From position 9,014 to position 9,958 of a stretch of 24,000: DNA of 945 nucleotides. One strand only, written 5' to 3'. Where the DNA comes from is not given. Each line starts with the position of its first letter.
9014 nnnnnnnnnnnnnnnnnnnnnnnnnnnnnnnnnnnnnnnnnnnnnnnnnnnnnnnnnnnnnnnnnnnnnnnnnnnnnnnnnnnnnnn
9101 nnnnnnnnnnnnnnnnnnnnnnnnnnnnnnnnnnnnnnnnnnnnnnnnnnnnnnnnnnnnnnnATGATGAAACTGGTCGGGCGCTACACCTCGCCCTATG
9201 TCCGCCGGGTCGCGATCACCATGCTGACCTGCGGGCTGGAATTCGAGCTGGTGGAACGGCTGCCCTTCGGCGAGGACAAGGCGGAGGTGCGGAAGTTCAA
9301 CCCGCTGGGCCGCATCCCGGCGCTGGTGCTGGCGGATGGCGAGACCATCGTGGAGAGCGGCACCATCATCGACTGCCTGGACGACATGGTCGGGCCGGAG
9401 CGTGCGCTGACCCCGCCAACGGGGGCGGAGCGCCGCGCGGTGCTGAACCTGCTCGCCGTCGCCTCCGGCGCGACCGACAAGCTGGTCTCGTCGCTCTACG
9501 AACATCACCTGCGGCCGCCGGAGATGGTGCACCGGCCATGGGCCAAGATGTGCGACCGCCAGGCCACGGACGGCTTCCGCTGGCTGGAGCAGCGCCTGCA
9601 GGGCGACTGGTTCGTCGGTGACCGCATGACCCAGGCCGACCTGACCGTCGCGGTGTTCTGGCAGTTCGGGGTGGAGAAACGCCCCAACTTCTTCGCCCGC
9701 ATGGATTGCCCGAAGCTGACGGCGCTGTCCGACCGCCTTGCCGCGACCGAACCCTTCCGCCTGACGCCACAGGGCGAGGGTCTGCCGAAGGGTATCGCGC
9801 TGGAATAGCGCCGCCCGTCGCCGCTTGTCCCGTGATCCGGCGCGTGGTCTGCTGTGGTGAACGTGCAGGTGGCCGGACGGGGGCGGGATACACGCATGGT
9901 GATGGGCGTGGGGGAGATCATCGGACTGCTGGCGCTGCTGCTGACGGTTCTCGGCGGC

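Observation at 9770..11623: Single-gene 1.8-kb insertion bounded by 39-bp direct repeats that duplicate the 3' end of the GST gene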

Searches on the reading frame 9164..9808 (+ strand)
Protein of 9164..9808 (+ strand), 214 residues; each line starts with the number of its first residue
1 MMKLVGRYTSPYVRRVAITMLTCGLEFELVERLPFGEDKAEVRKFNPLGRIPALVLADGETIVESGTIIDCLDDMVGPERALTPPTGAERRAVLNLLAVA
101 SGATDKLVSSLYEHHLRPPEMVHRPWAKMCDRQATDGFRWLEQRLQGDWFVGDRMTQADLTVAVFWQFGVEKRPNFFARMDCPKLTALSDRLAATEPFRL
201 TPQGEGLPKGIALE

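Call 7: search_protein_families(library=pfam, proteins=[window:9164-9808:+], max_evalue=0.01)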
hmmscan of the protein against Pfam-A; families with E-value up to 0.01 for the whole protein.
window:9164-9808:+ (214 aa): 6 families
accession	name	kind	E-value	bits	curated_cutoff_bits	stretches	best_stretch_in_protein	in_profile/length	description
PF13417.12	GST_N_3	-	8.6e-14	52.1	22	1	4-77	1-72/75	Glutathione S-transferase, N-terminal domain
PF13409.12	GST_N_2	-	3.1e-13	50.5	25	1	9-74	1-69/70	Glutathione S-transferase, N-terminal domain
PF00043.30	GST_C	-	8.7e-07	29.5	20.7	1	128-195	25-92/93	Glutathione S-transferase, C-terminal domain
PF14497.11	GST_C_3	-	4.6e-06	27.2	21.6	1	128-195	25-94/104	Glutathione S-transferase, C-terminal domain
PF13410.11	GST_C_2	-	9.4e-05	22.9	24.9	1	128-168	5-46/69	Glutathione S-transferase, C-terminal domain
PF02798.26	GST_N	-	0.00017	22.2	20.9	1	2-69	3-71/76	Glutathione S-transferase, N-terminal domain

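Call 8: search_protein_families(library=ncbifam, proteins=[window:9164-9808:+], max_evalue=0.01)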
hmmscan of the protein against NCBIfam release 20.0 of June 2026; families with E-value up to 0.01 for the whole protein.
window:9164-9808:+ (214 aa): 6 families
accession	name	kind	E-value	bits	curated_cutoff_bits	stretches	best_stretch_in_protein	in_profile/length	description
NF007682.0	PRK10357.1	equivalog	5e-24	85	181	1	2-199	1-195/202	glutathione S-transferase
TIGR01262.1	maiA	equivalog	3.7e-12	46.3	171.05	1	14-199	12-200/211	maleylacetoacetate isomerase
NF007831.0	PRK10542.1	equivalog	9.1e-08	31.9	198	1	41-161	42-157/201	glutathione transferase GstA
NF050814.1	FtsZBindFzlA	equivalog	2.4e-06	27.5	300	1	10-163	13-173/228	FtsZ-binding protein FzlA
NF049950.1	IsopEpoxGlthnTfaseIsoI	equivalog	1.4e-05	24.8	300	1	10-77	17-79/238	iIsoprene-epoxide--glutathione S-transferase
NF011693.0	PRK15113.1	equivalog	0.0058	16.3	150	1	7-92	13-100/214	glutathione transferase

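Call 9: find_related_loci(query=window:9164-9808:+, collection=genome_contigs, flank=8000)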
Query window:9164-9808:+ (214 aa) in genome_contigs; peptide patterns used: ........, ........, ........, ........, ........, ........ (x = any residue, [..] = any of these).
77 stretches matched a pattern; 7 encode a relative of the query (tblastn E <= 1e-3); 7 distinct loci.
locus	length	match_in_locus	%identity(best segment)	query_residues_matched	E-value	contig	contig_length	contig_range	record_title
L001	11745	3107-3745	87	2-214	3e-128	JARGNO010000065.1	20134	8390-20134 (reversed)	MAG: Minwuia sp. isolate bin_bo_oilr1.009 NODE_1425_length_20134_cov_6.778873, whole genome shotgun sequence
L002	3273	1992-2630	87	2-214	8e-131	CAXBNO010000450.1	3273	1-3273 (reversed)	MAG TPA_asm: uncultured Kordiimonadales bacterium isolate ERR2762128_concoct_207 genome assembly, contig: ERZ3421942.449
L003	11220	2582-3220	86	2-214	2e-126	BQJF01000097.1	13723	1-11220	MAG: Minwuia thermotolerans DHS20C03 DNA, sequence097, whole genome shotgun sequence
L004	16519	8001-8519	90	41-213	6e-105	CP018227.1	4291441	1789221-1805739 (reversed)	Kordiimonadales bacterium IMCC3096 chromosome, complete genome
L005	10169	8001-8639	69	2-214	4e-98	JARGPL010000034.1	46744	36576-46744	MAG: Minwuia sp. isolate bin_ti_oxhcr1.005 k141_116599, whole genome shotgun sequence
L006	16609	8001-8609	43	1-202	2e-49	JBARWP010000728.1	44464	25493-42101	MAG: Pseudaminobacter sp. isolate MFD12211_ilm_asm_bin2 k127_31366, whole genome shotgun sequence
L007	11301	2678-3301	39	2-202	1e-37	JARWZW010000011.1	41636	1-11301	MAG: Caulobacter sp. isolate D15.bin.28 k141_51020, whole genome shotgun sequence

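Call 13: find_encoding_contigs(protein=window:9164-9808:+, flank=10000, max_places=10)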
Protein window:9164-9808:+ (214 aa): no gene with exactly this product is on record in the collection.

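Call 23: find_homologous_proteins(query=window:9164-9808:+)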
Query window:9164-9808:+ (214 aa): 756 proteins with E <= 0.001 among 1321 candidates; the best 120 are listed.
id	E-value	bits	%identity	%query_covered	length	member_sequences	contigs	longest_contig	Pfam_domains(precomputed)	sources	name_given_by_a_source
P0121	1.3e-139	481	99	100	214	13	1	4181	PF13417.13,PF00043.31,PF13409.13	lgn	-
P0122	2.9e-123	427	86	100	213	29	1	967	PF13417.13,PF13409.13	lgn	-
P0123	1.2e-113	396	82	100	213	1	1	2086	PF14497.12,PF13417.13,PF00043.31,PF13409.13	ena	-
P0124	6.9e-103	361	74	99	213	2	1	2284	PF13417.13,PF02798.27,PF13409.13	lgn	-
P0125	1.8e-99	350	71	100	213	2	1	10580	PF13417.13,PF02798.27,PF13409.13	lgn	-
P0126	7.6e-98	344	70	100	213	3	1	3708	PF14497.12,PF13410.12,PF13417.13,PF02798.27,PF00043.31,PF13409.13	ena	-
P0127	7.8e-97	341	70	99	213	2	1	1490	PF13417.13,PF02798.27,PF00043.31,PF13409.13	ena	-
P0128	3.7e-96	339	69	100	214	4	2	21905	PF14497.12,PF13410.12,PF13417.13,PF02798.27,PF00043.31,PF13409.13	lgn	-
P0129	6.8e-95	335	69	100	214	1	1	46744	PF13417.13,PF02798.27,PF13409.13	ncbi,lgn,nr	ncbi:MAG: glutathione S-transferase family protein [Minwuia sp.]|nr:glutathione S-transferase family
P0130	1.8e-92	327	68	99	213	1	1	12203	PF13410.12,PF13417.13,PF02798.27,PF13409.13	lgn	-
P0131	2.8e-92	326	68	100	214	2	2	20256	PF13417.13,PF02798.27,PF13409.13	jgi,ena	-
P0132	7.3e-92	325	65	100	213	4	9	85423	PF13417.13,PF02798.27,PF13409.13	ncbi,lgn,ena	-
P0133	1.6e-91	324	66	100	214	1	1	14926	PF13417.13,PF02798.27,PF13409.13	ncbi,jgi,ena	-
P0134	8.0e-91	321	66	100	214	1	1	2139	PF13410.12,PF13417.13,PF02798.27,PF13409.13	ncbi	-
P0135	2.7e-90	320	66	99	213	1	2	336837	PF13417.13,PF02798.27,PF13409.13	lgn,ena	-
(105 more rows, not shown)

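Call 24: find_encoding_contigs(protein=P0121, flank=10000, max_places=10)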
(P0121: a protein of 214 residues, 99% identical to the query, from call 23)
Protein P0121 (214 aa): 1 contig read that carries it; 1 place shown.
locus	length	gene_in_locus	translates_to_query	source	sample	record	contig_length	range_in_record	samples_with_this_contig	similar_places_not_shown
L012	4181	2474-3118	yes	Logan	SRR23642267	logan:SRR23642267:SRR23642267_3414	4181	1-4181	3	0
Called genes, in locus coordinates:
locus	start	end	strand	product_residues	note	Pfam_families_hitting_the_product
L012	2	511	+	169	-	?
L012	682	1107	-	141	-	PF00293:NUDIX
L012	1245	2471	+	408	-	PF00067:p450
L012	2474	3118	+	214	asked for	PF13417:GST_N_3, PF13409:GST_N_2, PF00043:GST_C (weak)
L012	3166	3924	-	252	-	PF03472:Autoind_bind, PF00196:GerE, PF08281:Sigma70_r4_2 (weak)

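Call 25: list_cluster_members(proteins=[P0121, P0001])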
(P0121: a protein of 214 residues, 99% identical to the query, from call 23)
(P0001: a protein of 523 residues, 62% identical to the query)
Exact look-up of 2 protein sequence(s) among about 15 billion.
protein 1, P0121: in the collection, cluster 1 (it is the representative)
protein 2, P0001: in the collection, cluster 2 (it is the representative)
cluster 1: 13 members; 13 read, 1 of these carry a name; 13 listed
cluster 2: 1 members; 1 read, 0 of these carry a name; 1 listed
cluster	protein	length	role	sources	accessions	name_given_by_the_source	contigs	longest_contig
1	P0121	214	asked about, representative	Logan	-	-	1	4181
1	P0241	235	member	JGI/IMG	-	glutathione S-transferase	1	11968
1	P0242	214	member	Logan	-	-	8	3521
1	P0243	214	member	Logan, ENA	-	-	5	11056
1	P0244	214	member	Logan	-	-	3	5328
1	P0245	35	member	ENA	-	-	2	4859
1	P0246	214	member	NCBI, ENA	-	-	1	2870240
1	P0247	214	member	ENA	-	-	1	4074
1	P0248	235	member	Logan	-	-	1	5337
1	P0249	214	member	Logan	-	-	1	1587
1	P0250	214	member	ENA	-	-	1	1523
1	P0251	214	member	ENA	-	-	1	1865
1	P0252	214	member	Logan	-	-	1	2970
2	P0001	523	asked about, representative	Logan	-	-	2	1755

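Call 28: find_encoding_contigs(protein=P0246, flank=10000, max_places=4)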
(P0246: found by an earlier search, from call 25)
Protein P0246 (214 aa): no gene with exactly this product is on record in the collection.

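Call 29: find_encoding_contigs(protein=P0243, flank=10000, max_places=6)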
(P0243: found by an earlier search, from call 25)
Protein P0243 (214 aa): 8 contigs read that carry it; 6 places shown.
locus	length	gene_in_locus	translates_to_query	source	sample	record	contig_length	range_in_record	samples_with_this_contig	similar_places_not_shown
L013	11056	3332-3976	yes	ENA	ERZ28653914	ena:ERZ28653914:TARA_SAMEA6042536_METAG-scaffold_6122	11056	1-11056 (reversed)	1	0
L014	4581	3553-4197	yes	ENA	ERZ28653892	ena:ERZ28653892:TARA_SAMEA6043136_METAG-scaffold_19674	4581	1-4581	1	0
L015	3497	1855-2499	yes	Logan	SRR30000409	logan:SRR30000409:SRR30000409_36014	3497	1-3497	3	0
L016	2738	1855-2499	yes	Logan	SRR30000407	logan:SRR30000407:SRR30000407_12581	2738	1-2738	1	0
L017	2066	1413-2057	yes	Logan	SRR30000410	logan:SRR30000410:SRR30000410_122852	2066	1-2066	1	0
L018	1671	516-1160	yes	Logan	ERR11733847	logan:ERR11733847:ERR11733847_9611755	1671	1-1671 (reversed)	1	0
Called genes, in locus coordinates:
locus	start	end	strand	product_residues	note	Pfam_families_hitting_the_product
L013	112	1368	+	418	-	PF07498:Rho_N, PF07497:Rho_RNA_bind, PF00006:ATP-synt_ab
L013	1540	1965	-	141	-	PF00293:NUDIX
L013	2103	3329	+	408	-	PF00067:p450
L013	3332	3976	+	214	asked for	PF13417:GST_N_3, PF13409:GST_N_2, PF14497:GST_C_3 (weak), PF00043:GST_C (weak)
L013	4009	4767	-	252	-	PF03472:Autoind_bind, PF00196:GerE, PF08281:Sigma70_r4_2 (faint)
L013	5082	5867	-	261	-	PF13085:Fer2_3, PF13237:Fer4_10 (weak), PF13183:Fer4_8, PF13534:Fer4_17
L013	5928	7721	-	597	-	PF00890:FAD_binding_2, PF01134:GIDA (faint), PF02910:Succ_DH_flav_C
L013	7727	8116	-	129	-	PF01127:Sdh_cyt, PF05328:CybS (faint)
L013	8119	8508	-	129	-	PF01127:Sdh_cyt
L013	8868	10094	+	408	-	PF02441:Flavoprotein, PF04127:DFP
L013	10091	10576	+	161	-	PF00692:dUTPase, PF22769:DCD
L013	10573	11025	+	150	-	PF02082:Rrf2, PF03444:WHD_HrcA (weak)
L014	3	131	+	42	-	?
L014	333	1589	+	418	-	PF07498:Rho_N, PF07497:Rho_RNA_bind, PF00006:ATP-synt_ab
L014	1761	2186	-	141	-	PF00293:NUDIX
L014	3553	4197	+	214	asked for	PF13417:GST_N_3, PF13409:GST_N_2, PF14497:GST_C_3 (weak), PF00043:GST_C (weak)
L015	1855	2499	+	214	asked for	PF13417:GST_N_3, PF13409:GST_N_2, PF14497:GST_C_3 (weak), PF00043:GST_C (weak)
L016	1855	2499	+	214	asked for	PF13417:GST_N_3, PF13409:GST_N_2, PF14497:GST_C_3 (weak), PF00043:GST_C (weak)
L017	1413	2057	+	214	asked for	PF13417:GST_N_3, PF13409:GST_N_2, PF14497:GST_C_3 (weak), PF00043:GST_C (weak)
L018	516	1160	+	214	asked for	PF13417:GST_N_3, PF13409:GST_N_2, PF14497:GST_C_3 (weak), PF00043:GST_C (weak)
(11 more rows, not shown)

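Call 56: find_encoding_contigs(protein=P0241, flank=10000, max_places=4)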
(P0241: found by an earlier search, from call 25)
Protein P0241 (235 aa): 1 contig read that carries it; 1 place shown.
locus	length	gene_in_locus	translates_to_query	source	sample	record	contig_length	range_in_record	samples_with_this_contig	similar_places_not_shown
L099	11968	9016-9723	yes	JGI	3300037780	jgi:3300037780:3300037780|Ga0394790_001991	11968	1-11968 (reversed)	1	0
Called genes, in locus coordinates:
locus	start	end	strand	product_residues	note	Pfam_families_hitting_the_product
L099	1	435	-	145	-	?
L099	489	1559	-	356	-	PF02668:TauD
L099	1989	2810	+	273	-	PF03618:Kinase-PPPase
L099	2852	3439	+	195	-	PF02545:Maf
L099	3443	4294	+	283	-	PF08501:Shikimate_dh_N, PF01488:Shikimate_DH (weak), PF18317:SDH_C (weak)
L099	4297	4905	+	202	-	PF01121:CoaE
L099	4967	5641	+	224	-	PF00929:RNase_T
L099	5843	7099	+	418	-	PF07498:Rho_N, PF07497:Rho_RNA_bind, PF00006:ATP-synt_ab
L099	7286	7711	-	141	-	PF00293:NUDIX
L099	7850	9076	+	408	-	PF00067:p450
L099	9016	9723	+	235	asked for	PF13409:GST_N_2, PF13417:GST_N_3, PF14497:GST_C_3 (weak), PF00043:GST_C (weak)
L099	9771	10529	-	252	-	PF03472:Autoind_bind, PF00196:GerE, PF08281:Sigma70_r4_2 (weak)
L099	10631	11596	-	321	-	PF01699:Na_Ca_ex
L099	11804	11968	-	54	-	?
